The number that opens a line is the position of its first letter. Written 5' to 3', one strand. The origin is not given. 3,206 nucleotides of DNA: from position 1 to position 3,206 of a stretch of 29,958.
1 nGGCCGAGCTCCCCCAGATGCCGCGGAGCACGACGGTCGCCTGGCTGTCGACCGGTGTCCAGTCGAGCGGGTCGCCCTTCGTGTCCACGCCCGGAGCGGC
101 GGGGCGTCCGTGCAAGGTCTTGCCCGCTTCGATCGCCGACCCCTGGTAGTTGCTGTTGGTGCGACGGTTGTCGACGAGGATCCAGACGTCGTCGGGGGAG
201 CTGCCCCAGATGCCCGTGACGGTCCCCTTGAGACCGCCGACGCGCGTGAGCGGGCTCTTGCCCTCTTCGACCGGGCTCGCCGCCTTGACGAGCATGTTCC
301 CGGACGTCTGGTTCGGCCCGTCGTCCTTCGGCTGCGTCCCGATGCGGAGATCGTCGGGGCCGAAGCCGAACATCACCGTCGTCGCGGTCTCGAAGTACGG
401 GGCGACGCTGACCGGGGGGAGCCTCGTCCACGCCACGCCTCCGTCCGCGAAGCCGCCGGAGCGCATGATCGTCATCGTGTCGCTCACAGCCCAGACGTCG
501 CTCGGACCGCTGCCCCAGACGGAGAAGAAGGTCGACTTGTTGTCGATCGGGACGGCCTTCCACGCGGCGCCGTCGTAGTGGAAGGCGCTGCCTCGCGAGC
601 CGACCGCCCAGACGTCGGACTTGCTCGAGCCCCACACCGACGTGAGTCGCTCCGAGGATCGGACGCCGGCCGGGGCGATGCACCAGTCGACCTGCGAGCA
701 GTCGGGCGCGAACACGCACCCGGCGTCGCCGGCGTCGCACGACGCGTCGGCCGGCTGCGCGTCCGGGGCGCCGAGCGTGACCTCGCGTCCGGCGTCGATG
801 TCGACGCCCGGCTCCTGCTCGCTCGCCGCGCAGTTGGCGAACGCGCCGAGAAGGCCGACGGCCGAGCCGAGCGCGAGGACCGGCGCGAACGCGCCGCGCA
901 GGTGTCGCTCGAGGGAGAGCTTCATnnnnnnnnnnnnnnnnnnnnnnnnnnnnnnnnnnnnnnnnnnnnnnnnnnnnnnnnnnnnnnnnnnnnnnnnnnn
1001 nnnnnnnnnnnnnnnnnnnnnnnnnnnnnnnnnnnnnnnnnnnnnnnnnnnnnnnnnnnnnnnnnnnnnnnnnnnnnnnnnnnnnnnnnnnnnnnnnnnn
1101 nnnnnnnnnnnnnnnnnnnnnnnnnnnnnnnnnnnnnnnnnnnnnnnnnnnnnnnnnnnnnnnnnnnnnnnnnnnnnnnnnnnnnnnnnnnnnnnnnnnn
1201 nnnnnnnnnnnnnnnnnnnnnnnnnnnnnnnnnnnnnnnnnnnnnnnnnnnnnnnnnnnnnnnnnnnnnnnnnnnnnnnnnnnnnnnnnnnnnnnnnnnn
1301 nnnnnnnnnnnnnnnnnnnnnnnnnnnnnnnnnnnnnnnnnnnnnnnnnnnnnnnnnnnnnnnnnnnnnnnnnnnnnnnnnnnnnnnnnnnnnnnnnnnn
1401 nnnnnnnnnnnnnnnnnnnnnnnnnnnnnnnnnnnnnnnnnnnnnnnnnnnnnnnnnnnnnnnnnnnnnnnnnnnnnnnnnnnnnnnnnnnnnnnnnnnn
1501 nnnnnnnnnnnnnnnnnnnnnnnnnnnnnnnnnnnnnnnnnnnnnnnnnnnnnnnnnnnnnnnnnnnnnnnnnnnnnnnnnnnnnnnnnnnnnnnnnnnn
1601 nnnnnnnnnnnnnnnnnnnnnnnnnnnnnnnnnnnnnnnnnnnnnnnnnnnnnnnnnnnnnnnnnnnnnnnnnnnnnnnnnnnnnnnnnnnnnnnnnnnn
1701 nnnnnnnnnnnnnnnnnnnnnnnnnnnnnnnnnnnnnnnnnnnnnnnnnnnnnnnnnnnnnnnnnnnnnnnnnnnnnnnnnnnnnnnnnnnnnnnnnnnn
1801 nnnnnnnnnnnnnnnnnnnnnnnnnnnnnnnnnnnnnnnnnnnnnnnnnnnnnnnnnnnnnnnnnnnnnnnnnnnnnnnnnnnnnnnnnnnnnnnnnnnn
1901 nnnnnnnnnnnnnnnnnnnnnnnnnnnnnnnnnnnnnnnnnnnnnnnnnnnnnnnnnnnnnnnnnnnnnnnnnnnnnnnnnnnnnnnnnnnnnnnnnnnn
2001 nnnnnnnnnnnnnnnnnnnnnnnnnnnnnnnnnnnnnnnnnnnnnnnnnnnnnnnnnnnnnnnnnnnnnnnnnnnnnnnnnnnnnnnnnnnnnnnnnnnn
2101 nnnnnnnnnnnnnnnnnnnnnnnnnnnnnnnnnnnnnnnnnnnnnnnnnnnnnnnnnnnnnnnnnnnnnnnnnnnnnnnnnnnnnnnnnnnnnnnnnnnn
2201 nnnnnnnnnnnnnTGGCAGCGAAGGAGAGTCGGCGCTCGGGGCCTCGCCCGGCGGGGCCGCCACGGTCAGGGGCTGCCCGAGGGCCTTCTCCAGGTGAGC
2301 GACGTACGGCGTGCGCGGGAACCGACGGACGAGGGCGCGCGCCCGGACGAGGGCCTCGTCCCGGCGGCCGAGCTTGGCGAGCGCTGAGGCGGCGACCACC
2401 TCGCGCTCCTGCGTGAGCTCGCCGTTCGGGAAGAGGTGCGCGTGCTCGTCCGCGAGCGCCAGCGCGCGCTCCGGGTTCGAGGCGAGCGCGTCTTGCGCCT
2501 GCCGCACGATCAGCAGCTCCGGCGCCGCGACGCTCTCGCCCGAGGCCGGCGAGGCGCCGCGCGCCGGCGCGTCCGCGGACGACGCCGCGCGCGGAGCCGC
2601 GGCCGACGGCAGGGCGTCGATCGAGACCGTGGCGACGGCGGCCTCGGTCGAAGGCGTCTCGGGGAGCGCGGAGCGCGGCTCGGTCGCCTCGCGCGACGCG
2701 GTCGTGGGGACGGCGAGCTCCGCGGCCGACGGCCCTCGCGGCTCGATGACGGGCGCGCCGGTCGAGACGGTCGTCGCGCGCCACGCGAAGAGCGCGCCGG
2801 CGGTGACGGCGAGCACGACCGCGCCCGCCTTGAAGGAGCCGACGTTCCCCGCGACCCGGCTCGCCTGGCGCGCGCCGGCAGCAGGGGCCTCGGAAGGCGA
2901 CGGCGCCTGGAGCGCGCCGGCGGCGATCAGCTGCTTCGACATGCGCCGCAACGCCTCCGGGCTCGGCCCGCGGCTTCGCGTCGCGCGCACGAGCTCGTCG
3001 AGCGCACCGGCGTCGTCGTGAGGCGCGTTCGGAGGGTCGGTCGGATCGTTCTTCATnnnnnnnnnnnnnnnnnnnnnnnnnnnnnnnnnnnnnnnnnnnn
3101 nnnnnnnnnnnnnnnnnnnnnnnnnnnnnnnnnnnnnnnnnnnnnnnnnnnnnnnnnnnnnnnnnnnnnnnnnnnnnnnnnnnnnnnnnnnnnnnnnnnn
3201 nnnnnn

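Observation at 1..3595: ECF sigma factor, anti-sigma factor and two repeat lipoproteins as one ATGA-coupled operon, including a Cys-rich (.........) repeat protein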

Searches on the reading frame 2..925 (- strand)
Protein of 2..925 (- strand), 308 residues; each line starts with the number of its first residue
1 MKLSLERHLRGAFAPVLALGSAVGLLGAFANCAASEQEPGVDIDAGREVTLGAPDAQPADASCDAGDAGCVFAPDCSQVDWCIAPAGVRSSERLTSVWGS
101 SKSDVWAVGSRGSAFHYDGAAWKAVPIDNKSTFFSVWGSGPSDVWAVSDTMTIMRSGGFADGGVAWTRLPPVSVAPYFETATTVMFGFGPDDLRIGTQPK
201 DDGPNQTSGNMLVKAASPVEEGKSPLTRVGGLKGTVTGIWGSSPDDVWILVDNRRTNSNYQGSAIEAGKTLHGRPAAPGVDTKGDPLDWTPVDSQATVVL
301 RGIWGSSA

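Call 4: search_protein_families(library=pfam, proteins=[window:2-925:-], max_evalue=0.1)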
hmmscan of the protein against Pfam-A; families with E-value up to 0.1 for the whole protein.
window:2-925:- (308 aa): 0 families

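Call 5: search_protein_families(library=ncbifam, proteins=[window:2-925:-], max_evalue=0.1)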
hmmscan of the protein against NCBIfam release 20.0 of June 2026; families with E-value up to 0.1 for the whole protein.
window:2-925:- (308 aa): 0 families

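Call 34: find_homologous_proteins(query=window:2-925:-, max_evalue=0.001)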
Query window:2-925:- (308 aa): 766 proteins with E <= 0.001 among 6512 candidates; the best 120 are listed.
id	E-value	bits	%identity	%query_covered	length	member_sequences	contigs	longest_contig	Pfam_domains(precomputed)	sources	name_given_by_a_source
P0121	6.4e-206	701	95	100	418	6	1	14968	-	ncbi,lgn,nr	ncbi:MAG: hypothetical protein KF894_27885 [Labilithrix sp.]|nr:hypothetical protein [Labilithrix sp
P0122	7.0e-164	563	77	100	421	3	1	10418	-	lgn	-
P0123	3.5e-163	560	76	100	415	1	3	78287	-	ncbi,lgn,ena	-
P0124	9.4e-161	552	76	100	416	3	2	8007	-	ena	-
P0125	1.1e-155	536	73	100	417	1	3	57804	-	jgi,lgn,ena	-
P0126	3.7e-80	287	45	97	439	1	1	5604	-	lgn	-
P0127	7.5e-80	286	46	96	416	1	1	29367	-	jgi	jgi:hypothetical protein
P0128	3.5e-75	271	43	98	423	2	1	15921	PF14870.13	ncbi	-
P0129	2.1e-71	259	41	97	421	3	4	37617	-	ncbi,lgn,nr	ncbi:MAG: hypothetical protein KF782_25875 [Labilithrix sp.]|nr:hypothetical protein [Labilithrix sp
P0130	3.0e-70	255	44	86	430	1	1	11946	-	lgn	-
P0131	1.5e-69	253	41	92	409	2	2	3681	-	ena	-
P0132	1.5e-69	253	39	95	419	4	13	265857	-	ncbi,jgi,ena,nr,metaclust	ncbi:MAG: hypothetical protein BGO98_08790 [Myxococcales bacterium 68-20]|nr:MAG: hypothetical prote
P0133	2.2e-69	252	39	91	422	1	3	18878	-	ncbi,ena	-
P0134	2.8e-69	252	37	97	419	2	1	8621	-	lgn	-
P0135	7.0e-69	250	41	93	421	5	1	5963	-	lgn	-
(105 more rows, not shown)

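Call 44: predict_structure(alignment_id=A2)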
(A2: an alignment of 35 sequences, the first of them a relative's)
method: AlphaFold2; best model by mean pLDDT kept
length: 418 residues; sequences in the alignment: 35
mean_pLDDT: 82.5   pTM: 0.79
mean pLDDT of the five models: 82.5, 82.0, 81.7, 81.2, 80.2
residues with pLDDT >= 90: 254; 70-90: 63; 50-70: 32; < 50: 69
segments of 3 or more residues with pLDDT < 50: 1-46, 51-63, 258-262
pLDDT, mean of each block of 10 residues (from residue 1): 42 43 38 37 45 43 59 86 95 97 98 97 95 95 95 93 94 69 90 90 61 86 86 89 97 70 67 95 90 92 96 98 94 97 97 98 97 94 96 98 96 64
secondary structure, 60 per line:
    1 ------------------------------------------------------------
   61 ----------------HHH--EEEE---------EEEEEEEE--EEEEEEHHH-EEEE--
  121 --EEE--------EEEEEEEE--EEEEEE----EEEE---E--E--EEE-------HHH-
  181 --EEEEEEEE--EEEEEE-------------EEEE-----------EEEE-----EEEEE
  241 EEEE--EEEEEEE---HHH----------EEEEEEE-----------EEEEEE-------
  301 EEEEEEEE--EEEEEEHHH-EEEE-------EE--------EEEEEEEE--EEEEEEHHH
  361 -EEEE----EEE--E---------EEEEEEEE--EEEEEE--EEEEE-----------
elements in order: E82-85 E95-102 E105-110 E115-118 E123-125 E134-141 E144-149 E154-157 E167-169 E183-190 E193-198 E212-215 E227-230 E236-244 E247-253 E270-276 E288-293 E301-308 E311-316 E321-324 E342-349 E352-357 E362-365 E370-372 E385-392 E395-400 E403-407

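Call 47: fold_search(model_id=the predicted structure, library=pdb)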
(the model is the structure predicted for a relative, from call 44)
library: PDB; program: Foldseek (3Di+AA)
matches with E <= 10: 1839; with E <= 0.001: 1352
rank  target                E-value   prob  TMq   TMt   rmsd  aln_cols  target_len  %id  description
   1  5ojr_D                3.2e-12  1.00  0.54  0.71   4.9       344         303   13  YCF48 bound to D1 peptide (released 2018-08-08)
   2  5ojr_C                7.4e-12  1.00  0.52  0.69   5.2       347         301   15  YCF48 bound to D1 peptide (released 2018-08-08)
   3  5ojr_B                8.2e-12  1.00  0.53  0.69   4.8       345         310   15  YCF48 bound to D1 peptide (released 2018-08-08)
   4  8am5_S                1.2e-11  1.00  0.54  0.72   4.3       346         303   18  RCII/PSI complex, class 3 (released 2023-08-16)
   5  5ojp_B                1.9e-11  1.00  0.55  0.74   4.3       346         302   15  YCF48 bound to D1 peptide (released 2018-08-08)
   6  5ojp_A                2.0e-11  1.00  0.54  0.70   4.7       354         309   15  YCF48 bound to D1 peptide (released 2018-08-08)
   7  5oj5_A                4.8e-11  1.00  0.52  0.67   5.2       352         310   15  YCF48 bound to D1 peptide (released 2018-08-08)
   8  5ojr_A                6.5e-11  1.00  0.51  0.67   6.3       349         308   16  YCF48 bound to D1 peptide (released 2018-08-08)
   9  2xbg                  8.3e-11  1.00  0.55  0.71   4.9       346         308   15  Crystal Structure of YCF48 from Thermosynechococcus elongatus (released 2011-04-13)
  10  7big_A                2.0e-10  1.00  0.55  0.78   3.7       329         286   14  Crystal structure of v13WRAP-T, a 7-bladed designer protein (released 2021-09-22)
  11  5ojp_C                4.4e-10  1.00  0.54  0.73   4.4       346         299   16  YCF48 bound to D1 peptide (released 2018-08-08)
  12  5oj3_B                9.2e-10  1.00  0.54  0.68   4.5       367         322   16  YCF48 from Cyanidioschyzon merolae (released 2018-08-08)
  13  5oj3_A                1.4e-09  1.00  0.54  0.68   4.6       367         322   17  YCF48 from Cyanidioschyzon merolae (released 2018-08-08)
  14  3dxm_C                1.7e-09  1.00  0.56  0.67   5.0       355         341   11  Structure of Bos taurus Arp2/3 Complex with Bound Inhibitor CK0993548 (released 2009-07-28)
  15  7bie_A                1.7e-09  1.00  0.54  0.76   3.7       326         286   13  Crystal structure of nvWrap-T, a 7-bladed symmetric propeller (released 2021-09-22)
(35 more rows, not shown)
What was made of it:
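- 1..925 (-): First 308 codons of a 417-aa secreted 7-bladed beta-propeller (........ blades), referred to here as WGS-A. It is probably a lipoprotein, with a non-canonical FANC box. The gene runs off the contig end. Foldseek's best match is Ycf48 5ojr at E = 3e-12, TM about 0.7 (calls 44, 47).
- On Ycf48 / PSII_BNR propellers: The fold criterion is met (calls 44, 47).
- Closest known: Ycf48/HCF136 photosystem II assembly factor. Same: It is the best structural match of the fourth protein: Foldseek E = 3e-12 and target TM about 0.7 (call 47).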

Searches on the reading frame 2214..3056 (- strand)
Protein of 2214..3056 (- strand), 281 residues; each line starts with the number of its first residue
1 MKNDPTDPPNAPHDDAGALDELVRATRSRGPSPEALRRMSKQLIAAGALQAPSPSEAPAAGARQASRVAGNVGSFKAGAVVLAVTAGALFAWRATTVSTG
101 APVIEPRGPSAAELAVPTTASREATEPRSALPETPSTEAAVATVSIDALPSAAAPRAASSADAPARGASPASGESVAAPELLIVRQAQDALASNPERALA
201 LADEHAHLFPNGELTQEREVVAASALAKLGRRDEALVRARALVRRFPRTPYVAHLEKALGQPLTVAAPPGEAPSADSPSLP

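Call 4: search_protein_families(library=pfam, proteins=[window:2214-3056:-], max_evalue=0.1)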
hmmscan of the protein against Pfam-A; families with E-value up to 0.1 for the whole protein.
window:2214-3056:- (281 aa): 1 family
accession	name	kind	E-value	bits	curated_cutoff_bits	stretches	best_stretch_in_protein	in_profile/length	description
PF13428.12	TPR_14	-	0.077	14.2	23.5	0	222-253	7-38/44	Tetratricopeptide repeat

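Call 5: search_protein_families(library=ncbifam, proteins=[window:2214-3056:-], max_evalue=0.1)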
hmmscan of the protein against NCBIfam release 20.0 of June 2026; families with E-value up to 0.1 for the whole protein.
window:2214-3056:- (281 aa): 0 families

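Call 41: search_solved_structures(query=A3, max_evalue=10, show_alignments=2)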
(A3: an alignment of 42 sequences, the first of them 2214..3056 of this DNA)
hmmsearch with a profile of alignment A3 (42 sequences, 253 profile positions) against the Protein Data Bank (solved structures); distinct sequences matched with E-value up to 10: 21.
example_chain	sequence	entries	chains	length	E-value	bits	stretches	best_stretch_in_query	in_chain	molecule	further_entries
5i9d_A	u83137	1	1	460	2.3e-05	27.9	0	209-247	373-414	pentatricopeptide repeat protein dPPR-U8A2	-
5i9h_A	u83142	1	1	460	3.8e-05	27.2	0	209-247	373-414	pentatricopeptide repeat protein dPPR-U8G2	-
9pxg_D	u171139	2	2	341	3.8e-05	27.2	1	155-236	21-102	Outer membrane protein assembly factor BamD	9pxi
5i9g_C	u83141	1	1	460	3.9e-05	27.2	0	209-247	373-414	pentatricopeptide repeat protein dPPR-U8C2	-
5i9f_A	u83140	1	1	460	4.2e-05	27.1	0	209-247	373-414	pentatricopeptide repeat protein dPPR-U10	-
6gyb_c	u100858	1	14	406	0.0024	21.3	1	30-151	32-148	VirB10 protein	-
2yhc_A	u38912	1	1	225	0.033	17.6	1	170-236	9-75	UPF0169 LIPOPROTEIN YFIO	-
5ljo_D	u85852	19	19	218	0.034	17.5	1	170-236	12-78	Outer membrane protein assembly factor BamD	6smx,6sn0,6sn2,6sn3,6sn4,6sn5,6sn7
3q5m_A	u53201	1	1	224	0.034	17.5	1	170-236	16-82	UPF0169 lipoprotein yfiO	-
8spr_D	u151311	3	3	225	0.035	17.5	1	170-236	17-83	Outer membrane protein assembly factor BamD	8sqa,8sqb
28jl_D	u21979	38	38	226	0.035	17.5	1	170-236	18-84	Outer membrane protein assembly factor BamD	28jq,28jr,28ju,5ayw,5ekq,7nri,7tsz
3tgo_A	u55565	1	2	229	0.036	17.5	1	170-236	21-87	UPF0169 lipoprotein yfiO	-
5d0o_D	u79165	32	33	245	0.04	17.3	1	170-236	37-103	Outer membrane protein assembly factor BamD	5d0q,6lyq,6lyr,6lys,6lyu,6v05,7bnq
8adg_D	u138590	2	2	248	0.041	17.3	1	170-236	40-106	Outer membrane protein assembly factor BamD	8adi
5waq_A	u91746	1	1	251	0.076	16.4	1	168-236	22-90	Outer membrane protein assembly factor BamD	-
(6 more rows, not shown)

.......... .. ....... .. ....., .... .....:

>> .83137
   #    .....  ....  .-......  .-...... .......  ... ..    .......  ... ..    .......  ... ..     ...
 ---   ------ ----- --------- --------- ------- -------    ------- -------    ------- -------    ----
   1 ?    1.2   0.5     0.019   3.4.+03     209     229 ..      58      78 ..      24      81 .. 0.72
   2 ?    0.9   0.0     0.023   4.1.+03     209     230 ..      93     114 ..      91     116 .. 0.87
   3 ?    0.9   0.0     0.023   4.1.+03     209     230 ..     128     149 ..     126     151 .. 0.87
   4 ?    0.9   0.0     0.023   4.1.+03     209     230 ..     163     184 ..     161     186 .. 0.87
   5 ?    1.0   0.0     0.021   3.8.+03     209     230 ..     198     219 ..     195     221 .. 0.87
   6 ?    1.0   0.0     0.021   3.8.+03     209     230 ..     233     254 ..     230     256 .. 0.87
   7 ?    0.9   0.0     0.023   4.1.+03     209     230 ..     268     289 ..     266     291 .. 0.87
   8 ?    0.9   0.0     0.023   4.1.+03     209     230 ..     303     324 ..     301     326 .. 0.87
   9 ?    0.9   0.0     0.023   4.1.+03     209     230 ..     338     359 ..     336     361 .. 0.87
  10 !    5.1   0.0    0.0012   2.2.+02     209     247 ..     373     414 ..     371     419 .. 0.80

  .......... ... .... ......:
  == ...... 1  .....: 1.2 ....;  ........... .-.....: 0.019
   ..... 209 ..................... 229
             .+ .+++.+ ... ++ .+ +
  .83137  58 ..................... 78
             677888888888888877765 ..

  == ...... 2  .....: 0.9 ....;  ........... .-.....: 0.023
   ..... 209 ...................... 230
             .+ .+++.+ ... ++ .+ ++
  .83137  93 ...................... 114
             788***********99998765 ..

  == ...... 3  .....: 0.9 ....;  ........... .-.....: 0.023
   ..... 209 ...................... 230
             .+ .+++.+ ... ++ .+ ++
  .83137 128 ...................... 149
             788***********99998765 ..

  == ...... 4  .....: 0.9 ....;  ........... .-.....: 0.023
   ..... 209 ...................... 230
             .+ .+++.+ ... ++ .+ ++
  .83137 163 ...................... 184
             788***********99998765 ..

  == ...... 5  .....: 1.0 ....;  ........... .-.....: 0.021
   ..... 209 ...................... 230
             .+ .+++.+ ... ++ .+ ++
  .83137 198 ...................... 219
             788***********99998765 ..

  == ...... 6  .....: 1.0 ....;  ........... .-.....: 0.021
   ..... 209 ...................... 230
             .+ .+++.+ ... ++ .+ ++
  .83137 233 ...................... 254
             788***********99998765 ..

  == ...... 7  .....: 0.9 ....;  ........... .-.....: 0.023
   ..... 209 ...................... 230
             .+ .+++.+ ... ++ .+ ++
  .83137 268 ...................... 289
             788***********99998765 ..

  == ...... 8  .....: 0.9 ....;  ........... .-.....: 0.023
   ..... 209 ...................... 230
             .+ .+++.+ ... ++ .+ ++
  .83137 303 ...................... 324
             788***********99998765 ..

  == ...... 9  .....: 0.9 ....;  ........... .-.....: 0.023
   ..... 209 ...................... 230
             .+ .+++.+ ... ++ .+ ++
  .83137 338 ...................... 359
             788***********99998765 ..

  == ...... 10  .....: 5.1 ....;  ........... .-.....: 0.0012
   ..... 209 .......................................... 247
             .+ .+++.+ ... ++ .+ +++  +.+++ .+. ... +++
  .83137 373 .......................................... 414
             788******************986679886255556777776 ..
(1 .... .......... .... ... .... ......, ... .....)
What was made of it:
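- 2211..3056 (-): Anti-sigma-like partner, 281 aa. It has a short cytoplasmic N-terminus, one transmembrane helix (about residues 75-92), a Pro/Ala-rich linker, and a C-terminal periplasmic TPR-like domain of about 95 aa that resembles BamD/YfiO. The profile matches BamD 9pxg_D at E = 3.8e-5 (call 41).
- The TPR domain's best solved match is the BamD N-terminal region (call 41).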

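Call 42: search_protein_families(library=pfam, alignment_id=A3, max_evalue=0.01)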
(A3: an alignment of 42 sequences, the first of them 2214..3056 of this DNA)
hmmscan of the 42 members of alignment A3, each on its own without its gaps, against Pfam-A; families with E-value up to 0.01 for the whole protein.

A. member 1, window:2214-3056:- (281 aa): 0 families

B. families by the number of members that match (of 42 scanned): 10 families
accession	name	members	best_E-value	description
PF13525.12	YfiO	9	7.7e-05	Outer membrane lipoprotein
PF13428.12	TPR_14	8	7.4e-06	Tetratricopeptide repeat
PF13432.12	TPR_16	4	4.2e-05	Tetratricopeptide repeat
PF14559.12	TPR_19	3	0.0058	Tetratricopeptide repeat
PF21810.3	DUF6880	1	0.00072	Family of unknown function (DUF6880)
PF07721.20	TPR_4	1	0.0033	Tetratricopeptide repeat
PF13174.12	TPR_6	1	0.0044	Tetratricopeptide repeat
PF23933.1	DUF7269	1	0.0059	Family of unknown function (DUF7269)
PF13512.12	TPR_18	1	0.008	Tetratricopeptide repeat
PF25058.1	ARM_TT21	1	0.009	Tetratricopeptide repeat protein 21 ARM repeat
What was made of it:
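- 2211..3056 (-): Pfam YfiO or TPR hits occur in 9 and 8 of 42 members (call 42).
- On Anti-sigma factors (class I anti-sigma domain / zf-HC2, RskA, RseA, FecR): There is none in 42 family members (call 42).
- The partner's periplasmic domain is a protein- or peptide-binding TPR type that resembles BamD (calls 41, 42).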

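Call 78: search_protein_families(library=padloc, proteins=[window:2214-3056:-], max_evalue=0.001)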
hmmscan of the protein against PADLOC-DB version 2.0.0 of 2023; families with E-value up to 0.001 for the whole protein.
window:2214-3056:- (281 aa): 0 families
